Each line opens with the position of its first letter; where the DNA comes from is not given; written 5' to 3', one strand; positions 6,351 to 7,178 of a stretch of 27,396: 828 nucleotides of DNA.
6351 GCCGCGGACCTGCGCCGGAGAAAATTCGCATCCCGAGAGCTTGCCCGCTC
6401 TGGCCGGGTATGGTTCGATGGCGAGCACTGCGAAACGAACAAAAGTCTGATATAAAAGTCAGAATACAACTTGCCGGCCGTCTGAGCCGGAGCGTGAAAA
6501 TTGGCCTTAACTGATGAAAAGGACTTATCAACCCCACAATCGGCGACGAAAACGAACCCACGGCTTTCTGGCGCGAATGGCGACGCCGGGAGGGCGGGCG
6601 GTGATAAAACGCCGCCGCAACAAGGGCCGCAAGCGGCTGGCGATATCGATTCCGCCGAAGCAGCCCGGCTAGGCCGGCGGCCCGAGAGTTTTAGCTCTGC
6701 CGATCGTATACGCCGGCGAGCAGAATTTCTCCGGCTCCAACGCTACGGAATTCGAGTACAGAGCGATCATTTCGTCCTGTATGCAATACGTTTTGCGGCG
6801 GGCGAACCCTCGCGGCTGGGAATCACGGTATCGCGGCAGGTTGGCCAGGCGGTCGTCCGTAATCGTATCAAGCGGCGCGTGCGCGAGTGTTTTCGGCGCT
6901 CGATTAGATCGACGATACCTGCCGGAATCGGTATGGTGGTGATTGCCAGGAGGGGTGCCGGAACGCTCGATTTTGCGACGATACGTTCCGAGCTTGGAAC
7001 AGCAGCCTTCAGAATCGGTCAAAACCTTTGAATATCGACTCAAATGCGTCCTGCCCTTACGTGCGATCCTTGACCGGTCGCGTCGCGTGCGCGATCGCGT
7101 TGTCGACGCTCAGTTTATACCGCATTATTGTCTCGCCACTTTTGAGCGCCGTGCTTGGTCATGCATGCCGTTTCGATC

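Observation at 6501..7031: rpmH (L34) is completely embedded, out of frame, within the 5' part of rnpA, a Thermus-like nested gene pair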

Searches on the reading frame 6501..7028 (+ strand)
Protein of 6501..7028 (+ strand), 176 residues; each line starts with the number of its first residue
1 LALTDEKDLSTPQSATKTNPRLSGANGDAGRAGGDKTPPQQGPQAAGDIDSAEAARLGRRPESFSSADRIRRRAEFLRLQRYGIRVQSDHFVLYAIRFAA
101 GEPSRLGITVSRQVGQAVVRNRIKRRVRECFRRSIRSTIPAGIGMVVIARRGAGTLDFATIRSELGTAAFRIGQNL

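Call 3: search_protein_families(library=pfam, proteins=[window:6501-7028:+], max_evalue=0.01)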
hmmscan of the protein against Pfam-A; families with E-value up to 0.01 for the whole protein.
window:6501-7028:+ (176 aa): 1 family
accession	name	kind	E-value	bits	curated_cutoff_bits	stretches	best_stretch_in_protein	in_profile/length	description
PF00825.24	Ribonuclease_P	-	5.8e-27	94.3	22.3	1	64-170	1-106/109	Ribonuclease P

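Call 5: find_homologous_proteins(query=window:6501-7028:+, max_evalue=0.00001)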
Query window:6501-7028:+ (176 aa): 838 proteins with E <= 0.00001 among 1248 candidates; the best 120 are listed.
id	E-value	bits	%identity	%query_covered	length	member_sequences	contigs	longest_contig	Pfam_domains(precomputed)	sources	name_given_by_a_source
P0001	4.5e-71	256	99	73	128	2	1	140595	PF00825.25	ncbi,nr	ncbi:MAG: ribonuclease P protein component [Candidatus Binataceae bacterium]|nr:ribonuclease P prote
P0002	2.1e-57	212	61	100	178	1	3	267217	PF00825.25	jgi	jgi:ribonuclease P protein component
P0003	7.2e-53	197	59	100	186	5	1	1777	PF00825.25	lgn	-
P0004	1.3e-52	196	62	100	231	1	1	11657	PF00825.25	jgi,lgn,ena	-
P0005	1.0e-51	193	61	100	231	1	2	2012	PF00825.25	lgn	-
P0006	2.2e-50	189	57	98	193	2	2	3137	PF00825.25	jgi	jgi:ribonuclease P protein component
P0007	2.8e-50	189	56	100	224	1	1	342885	PF00825.25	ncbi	-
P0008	4.0e-50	188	55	100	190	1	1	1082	PF00825.25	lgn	-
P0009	8.8e-50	187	57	98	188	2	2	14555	PF00825.25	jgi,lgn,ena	-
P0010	9.0e-50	187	56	100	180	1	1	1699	PF00825.25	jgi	jgi:ribonuclease P protein component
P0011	1.1e-49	187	55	100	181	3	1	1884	PF00825.25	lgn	-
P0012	1.5e-49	186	56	100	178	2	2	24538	PF00825.25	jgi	-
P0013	2.1e-49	186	57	100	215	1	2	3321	PF00825.25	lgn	-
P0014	2.3e-49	186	56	100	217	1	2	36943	PF00825.25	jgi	jgi:ribonuclease P protein component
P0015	3.2e-49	185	55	96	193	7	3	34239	PF00825.25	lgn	-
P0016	3.3e-49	185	56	98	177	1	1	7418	PF00825.25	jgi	jgi:ribonuclease P protein component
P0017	3.3e-49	185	55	100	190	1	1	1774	PF00825.25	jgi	jgi:ribonuclease P protein component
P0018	1.2e-48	183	56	100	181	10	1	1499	PF00825.25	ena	-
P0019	1.4e-48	183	56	98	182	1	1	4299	PF00825.25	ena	-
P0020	1.4e-48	183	55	100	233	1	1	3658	PF00825.25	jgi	jgi:ribonuclease P protein component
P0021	2.3e-48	182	55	100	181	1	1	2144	PF00825.25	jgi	jgi:ribonuclease P protein component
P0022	2.9e-48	182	55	100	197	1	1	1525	PF00825.25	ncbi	-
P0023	3.3e-48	182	55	100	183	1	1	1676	PF00825.25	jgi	jgi:ribonuclease P protein component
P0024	5.8e-48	181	55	100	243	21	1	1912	PF00825.25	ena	-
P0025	8.7e-48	181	53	100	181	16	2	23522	PF00825.25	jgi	jgi:ribonuclease P protein component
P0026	9.4e-48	180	57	100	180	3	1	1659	PF00825.25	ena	-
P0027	9.7e-48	180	56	100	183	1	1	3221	PF00825.25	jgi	jgi:ribonuclease P protein component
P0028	9.9e-48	180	53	98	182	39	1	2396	PF00825.25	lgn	-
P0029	1.0e-47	180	57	94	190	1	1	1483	PF00825.25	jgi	jgi:ribonuclease P protein component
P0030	1.1e-47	180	55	100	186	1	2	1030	PF00825.25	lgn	-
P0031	1.7e-47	180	54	100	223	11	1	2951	PF00825.25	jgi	jgi:ribonuclease P protein component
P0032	1.7e-47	180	54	100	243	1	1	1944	PF00825.25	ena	-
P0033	1.8e-47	179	58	92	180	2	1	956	PF00825.25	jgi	jgi:ribonuclease P protein component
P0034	2.4e-47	179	57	100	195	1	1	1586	PF00825.25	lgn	-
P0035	2.8e-47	179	59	94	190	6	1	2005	PF00825.25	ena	-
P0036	3.5e-47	179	58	89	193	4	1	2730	PF00825.25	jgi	jgi:ribonuclease P protein component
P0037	3.9e-47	178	56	95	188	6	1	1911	PF00825.25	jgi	jgi:ribonuclease P protein component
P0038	7.5e-47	177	54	100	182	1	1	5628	PF00825.25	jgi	jgi:ribonuclease P protein component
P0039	9.8e-47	177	53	100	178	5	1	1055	PF00825.25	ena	-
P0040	1.1e-46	177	52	98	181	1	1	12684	PF00825.25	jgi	jgi:ribonuclease P protein component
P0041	1.3e-46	177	52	98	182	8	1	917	PF00825.25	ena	-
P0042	1.3e-46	177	55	100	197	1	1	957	PF00825.25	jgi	-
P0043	1.8e-46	176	54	100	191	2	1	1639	PF00825.25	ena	-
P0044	1.8e-46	176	54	100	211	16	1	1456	PF00825.25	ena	-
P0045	2.1e-46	176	53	100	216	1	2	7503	PF00825.25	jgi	jgi:ribonuclease P protein component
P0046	3.1e-46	175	52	98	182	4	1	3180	PF00825.25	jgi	jgi:ribonuclease P protein component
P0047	3.3e-46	175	58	89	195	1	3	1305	PF00825.25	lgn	-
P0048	3.3e-46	175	55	94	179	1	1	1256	PF00825.25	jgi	jgi:ribonuclease P protein component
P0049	4.2e-46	175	53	95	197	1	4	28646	PF00825.25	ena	-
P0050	4.6e-46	175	56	95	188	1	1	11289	PF00825.25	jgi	jgi:ribonuclease P protein component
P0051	4.9e-46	175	54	100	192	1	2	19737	PF00825.25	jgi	jgi:ribonuclease P protein component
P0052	6.1e-46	175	54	98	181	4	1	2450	PF00825.25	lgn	-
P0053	6.2e-46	174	52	98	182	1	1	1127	PF00825.25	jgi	-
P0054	7.2e-46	174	53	98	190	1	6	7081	PF00825.25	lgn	-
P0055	7.4e-46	174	56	95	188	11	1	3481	PF00825.25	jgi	jgi:ribonuclease P protein component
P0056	8.6e-46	174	50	100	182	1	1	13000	PF00825.25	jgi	jgi:ribonuclease P protein component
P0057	8.8e-46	174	50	98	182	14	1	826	PF00825.25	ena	-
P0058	1.2e-45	174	57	95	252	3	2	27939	PF00825.25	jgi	jgi:ribonuclease P protein component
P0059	2.2e-45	173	54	100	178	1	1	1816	PF00825.25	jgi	jgi:ribonuclease P protein component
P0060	2.6e-45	172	54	98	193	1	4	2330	PF00825.25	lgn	-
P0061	2.6e-45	172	51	100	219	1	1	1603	PF00825.25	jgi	jgi:ribonuclease P protein component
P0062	2.8e-45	172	54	100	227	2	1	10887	PF00825.25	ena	-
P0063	2.9e-45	172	54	98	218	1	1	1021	PF00825.25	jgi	jgi:ribonuclease P protein component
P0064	3.5e-45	172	54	94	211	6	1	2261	PF00825.25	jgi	jgi:ribonuclease P protein component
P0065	4.1e-45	172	53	100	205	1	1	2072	PF00825.25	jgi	jgi:ribonuclease P protein component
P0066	4.4e-45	172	52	98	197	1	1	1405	PF00825.25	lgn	-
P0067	5.1e-45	172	54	100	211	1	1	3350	PF00825.25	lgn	-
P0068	5.3e-45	171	53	100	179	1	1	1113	PF00825.25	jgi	jgi:ribonuclease P protein component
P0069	6.0e-45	171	51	98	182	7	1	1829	PF00825.25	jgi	jgi:ribonuclease P protein component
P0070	7.4e-45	171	56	94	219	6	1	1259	PF00825.25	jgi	jgi:ribonuclease P protein component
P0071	9.7e-45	171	55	94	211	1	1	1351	PF00825.25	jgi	jgi:ribonuclease P protein component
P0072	1.2e-44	170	52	98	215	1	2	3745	PF00825.25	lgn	-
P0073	1.5e-44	170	52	100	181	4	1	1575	PF00825.25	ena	-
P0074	1.6e-44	170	55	95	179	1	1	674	PF00825.25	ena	-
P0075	1.6e-44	170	50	99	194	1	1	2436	PF00825.25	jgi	jgi:ribonuclease P protein component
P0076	1.6e-44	170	54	96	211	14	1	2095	PF00825.25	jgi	jgi:ribonuclease P protein component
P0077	1.7e-44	170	52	100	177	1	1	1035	PF00825.25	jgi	jgi:ribonuclease P protein component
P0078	1.8e-44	170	52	100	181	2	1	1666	PF00825.25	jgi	jgi:ribonuclease P protein component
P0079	1.9e-44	170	53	100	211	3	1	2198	PF00825.25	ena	-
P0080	2.0e-44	170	53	98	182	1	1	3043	PF00825.25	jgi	-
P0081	2.3e-44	169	55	95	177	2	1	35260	PF00825.25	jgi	jgi:ribonuclease P protein component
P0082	2.6e-44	169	55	98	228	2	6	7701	PF00825.25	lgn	-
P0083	2.7e-44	169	55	100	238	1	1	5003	PF00825.25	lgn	-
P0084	3.3e-44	169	54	90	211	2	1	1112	PF00825.25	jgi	jgi:ribonuclease P protein component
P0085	4.5e-44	168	52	98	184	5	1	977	PF00825.25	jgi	jgi:ribonuclease P protein component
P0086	7.9e-44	168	52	94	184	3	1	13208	PF00825.25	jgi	jgi:ribonuclease P protein component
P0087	8.8e-44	167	51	100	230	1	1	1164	PF00825.25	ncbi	-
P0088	9.4e-44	167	53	94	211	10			PF00825.25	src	-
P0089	1.0e-43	167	52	100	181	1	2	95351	PF00825.25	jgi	jgi:ribonuclease P protein component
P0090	1.1e-43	167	52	100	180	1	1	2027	PF00825.25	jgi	jgi:ribonuclease P protein component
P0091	1.4e-43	167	51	100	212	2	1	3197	PF00825.25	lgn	-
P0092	2.4e-43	166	54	98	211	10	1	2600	PF00825.25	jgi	-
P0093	2.8e-43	166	52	100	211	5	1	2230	PF00825.25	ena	-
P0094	3.1e-43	166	53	98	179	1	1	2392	PF00825.25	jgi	jgi:ribonuclease P protein component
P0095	3.4e-43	166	50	100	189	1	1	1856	PF00825.25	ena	-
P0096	3.5e-43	166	48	98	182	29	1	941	PF00825.25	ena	-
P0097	3.7e-43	165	50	100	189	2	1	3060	PF00825.25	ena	-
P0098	4.2e-43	165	53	98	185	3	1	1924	PF00825.25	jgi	jgi:ribonuclease P protein component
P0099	4.7e-43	165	52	100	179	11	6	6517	PF00825.25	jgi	jgi:ribonuclease P protein component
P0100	4.8e-43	165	51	94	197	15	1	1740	PF00825.25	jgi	jgi:ribonuclease P protein component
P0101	5.0e-43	165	49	100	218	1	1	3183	PF00825.25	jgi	jgi:ribonuclease P protein component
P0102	5.0e-43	165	52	98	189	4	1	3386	PF00825.25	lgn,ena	-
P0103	6.2e-43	165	52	100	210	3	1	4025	PF00825.25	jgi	jgi:ribonuclease P protein component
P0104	6.5e-43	165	52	100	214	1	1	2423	PF00825.25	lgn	-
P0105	9.3e-43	164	53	98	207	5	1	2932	PF00825.25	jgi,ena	-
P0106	9.5e-43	164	49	98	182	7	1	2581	PF00825.25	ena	-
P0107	1.1e-42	164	51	100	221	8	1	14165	PF00825.25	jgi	jgi:ribonuclease P protein component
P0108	1.1e-42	164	56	99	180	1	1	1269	PF00825.25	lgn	-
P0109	1.4e-42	164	52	100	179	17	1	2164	PF00825.25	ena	-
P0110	1.6e-42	163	54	94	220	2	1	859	PF00825.25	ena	-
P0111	2.2e-42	163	49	98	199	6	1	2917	PF00825.25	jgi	jgi:ribonuclease P protein component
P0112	2.2e-42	163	51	100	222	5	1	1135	PF00825.25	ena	-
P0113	2.5e-42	163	51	100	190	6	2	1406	PF00825.25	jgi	jgi:ribonuclease P protein component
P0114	2.6e-42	163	53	100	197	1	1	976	PF00825.25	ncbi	-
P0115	2.7e-42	163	52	100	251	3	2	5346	PF00825.25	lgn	-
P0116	3.0e-42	162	51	100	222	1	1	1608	PF00825.25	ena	-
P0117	3.3e-42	162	53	98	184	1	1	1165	PF00825.25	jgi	jgi:ribonuclease P protein component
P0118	3.3e-42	162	54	91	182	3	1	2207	PF00825.25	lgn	-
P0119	3.4e-42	162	53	94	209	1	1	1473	PF00825.25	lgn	-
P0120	4.3e-42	162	51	100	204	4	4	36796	PF00825.25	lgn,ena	-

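Call 11: find_related_loci(query=A1, collection=genome_contigs, flank=1500)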
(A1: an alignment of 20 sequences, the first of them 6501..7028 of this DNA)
Query A1 (176 aa) in genome_contigs; peptide patterns used: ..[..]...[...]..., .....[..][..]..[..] (x = any residue, [..] = any of these).
600 stretches matched a pattern (row limit reached: there are more); 481 encode a relative of the query (tblastn E <= 1e-3); the best 80 are kept; 80 distinct loci.
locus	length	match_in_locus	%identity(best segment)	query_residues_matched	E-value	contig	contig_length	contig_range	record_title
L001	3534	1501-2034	61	1-176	4e-60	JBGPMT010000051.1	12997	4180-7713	MAG: Candidatus Binataceae bacterium isolate OBJ_0618_7090110_231 k141_7888705_length_12997_cov_42.8047, whole genome sh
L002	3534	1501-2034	55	1-176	5e-57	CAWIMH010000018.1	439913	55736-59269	MAG: uncultured proteobacterium isolate MFD05377.bin.1.214 genome assembly, contig: contig_43069, whole genome shotgun s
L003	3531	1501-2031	55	1-169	3e-53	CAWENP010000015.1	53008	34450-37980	MAG: uncultured delta proteobacterium isolate MFD02248.bin.1.176 genome assembly, contig: contig_5297, whole genome shot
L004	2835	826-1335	55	1-168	4e-51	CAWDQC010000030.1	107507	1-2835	MAG: uncultured proteobacterium isolate MFD01633.bin.2.42 genome assembly, contig: contig_32524, whole genome shotgun se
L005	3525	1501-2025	57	2-169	1e-49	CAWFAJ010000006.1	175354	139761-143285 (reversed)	MAG: uncultured delta proteobacterium isolate MFD00991.bin.1.136 genome assembly, contig: contig_39739, whole genome sho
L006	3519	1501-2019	51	1-165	2e-48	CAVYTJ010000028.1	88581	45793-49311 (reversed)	MAG: uncultured delta proteobacterium isolate MFD06092.bin.1.266 genome assembly, contig: contig_62655, whole genome sho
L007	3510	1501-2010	49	1-165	5e-48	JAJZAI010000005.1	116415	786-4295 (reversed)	MAG: Deltaproteobacteria bacterium isolate FK5.bin90 NODE_132_length_116415_cov_2.334936, whole genome shotgun sequence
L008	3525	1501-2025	51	4-176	2e-46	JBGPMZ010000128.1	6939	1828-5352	MAG: Candidatus Binataceae bacterium isolate OBJ_0618_7090110_226 k141_3616470_length_6939_cov_29.0000, whole genome sho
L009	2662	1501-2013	50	1-168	3e-45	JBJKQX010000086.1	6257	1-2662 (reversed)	MAG: Candidatus Binataceae bacterium isolate Bin_45 S1Ck127_2606788_flag_0_multi_6.0000_len_6257, whole genome shotgun s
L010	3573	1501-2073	50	1-172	5e-45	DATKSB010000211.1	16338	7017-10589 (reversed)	MAG TPA_asm: Candidatus Binataceae bacterium isolate SMAG_U14043 k141_287254, whole genome shotgun sequence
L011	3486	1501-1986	51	5-164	3e-44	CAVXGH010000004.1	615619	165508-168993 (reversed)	MAG: uncultured delta proteobacterium isolate MFD05512.bin.1.184 genome assembly, contig: contig_18880, whole genome sho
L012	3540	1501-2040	50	1-169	3e-44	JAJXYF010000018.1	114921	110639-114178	MAG: Deltaproteobacteria bacterium isolate BP6.bin67 NODE_251_length_114921_cov_4.729184, whole genome shotgun sequence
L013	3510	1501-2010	52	1-168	3e-44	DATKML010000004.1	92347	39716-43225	MAG TPA_asm: Candidatus Binataceae bacterium isolate SMAG_U14710 k141_5412423, whole genome shotgun sequence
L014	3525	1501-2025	55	2-169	4e-42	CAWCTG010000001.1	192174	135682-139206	MAG: Candidatus Binataceae bacterium isolate MFD03399.bin.1.12 genome assembly, contig: contig_11209, whole genome shotg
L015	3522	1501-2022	49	5-176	5e-42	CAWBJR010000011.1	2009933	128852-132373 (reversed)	MAG: uncultured delta proteobacterium isolate MFD05512.bin.2.16 genome assembly, contig: contig_3745, whole genome shotg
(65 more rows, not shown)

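Call 30: list_cluster_members(proteins=[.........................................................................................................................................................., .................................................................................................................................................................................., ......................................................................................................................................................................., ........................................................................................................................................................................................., window:6501-7028:+])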
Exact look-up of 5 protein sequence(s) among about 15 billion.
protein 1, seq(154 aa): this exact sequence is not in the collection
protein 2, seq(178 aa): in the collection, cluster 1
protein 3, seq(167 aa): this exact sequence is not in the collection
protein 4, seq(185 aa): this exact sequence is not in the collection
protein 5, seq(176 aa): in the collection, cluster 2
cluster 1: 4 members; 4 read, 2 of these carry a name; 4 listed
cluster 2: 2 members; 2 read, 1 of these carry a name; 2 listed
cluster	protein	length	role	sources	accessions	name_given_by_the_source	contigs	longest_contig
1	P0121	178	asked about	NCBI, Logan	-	-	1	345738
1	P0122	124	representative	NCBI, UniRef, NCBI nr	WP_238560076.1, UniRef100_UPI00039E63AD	ribonuclease P protein component [Sphingomonas sp. Mn802worker] | ribonuclease P protein component n=1 Tax=Sphingomonas sp. Mn802worker TaxID=629773 ...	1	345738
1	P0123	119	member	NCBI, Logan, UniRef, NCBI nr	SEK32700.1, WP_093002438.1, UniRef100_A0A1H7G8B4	ribonuclease P protein component [Sphingomonas palmae] | Ribonuclease P protein component n=1 Tax=Sphingomonas palmae TaxID=1855283 ...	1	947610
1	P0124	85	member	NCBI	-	-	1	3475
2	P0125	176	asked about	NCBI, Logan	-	-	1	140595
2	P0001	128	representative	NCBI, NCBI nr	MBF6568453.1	MAG: ribonuclease P protein component [Candidatus Binataceae bacterium] | ribonuclease P protein component [Candidatus Binataceae bacterium]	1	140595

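Call 43: predict_structure(alignment_id=A1)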
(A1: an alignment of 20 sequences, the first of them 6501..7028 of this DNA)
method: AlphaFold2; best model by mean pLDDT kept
length: 176 residues; sequences in the alignment: 20
mean_pLDDT: 73.9   pTM: 0.62
mean pLDDT of the five models: 73.9, 73.6, 72.4, 71.2, 70.6
residues with pLDDT >= 90: 69; 70-90: 43; 50-70: 18; < 50: 46
segments of 3 or more residues with pLDDT < 50: 1-6, 8-45
pLDDT, mean of each block of 10 residues (from residue 1): 43 42 38 42 46 56 73 88 94 90 87 89 94 86 92 93 94 88
secondary structure, 60 per line:
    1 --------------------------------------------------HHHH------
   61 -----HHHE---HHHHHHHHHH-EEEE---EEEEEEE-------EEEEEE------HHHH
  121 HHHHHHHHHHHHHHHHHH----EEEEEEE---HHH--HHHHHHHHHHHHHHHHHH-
elements in order: H51-54 H73-82 E84-87 E91-97 E105-110 H117-138 E143-149 H158-175

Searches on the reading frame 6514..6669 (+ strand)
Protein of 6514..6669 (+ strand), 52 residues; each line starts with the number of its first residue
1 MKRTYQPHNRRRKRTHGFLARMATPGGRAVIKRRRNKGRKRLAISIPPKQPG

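Call 3: search_protein_families(library=pfam, proteins=[window:6514-6669:+], max_evalue=0.01)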
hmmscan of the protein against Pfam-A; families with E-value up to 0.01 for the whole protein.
window:6514-6669:+ (52 aa): 1 family
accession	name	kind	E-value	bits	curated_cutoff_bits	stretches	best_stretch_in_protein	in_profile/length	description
PF00468.22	Ribosomal_L34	-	1.1e-23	83.3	25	1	1-43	1-43/44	Ribosomal protein L34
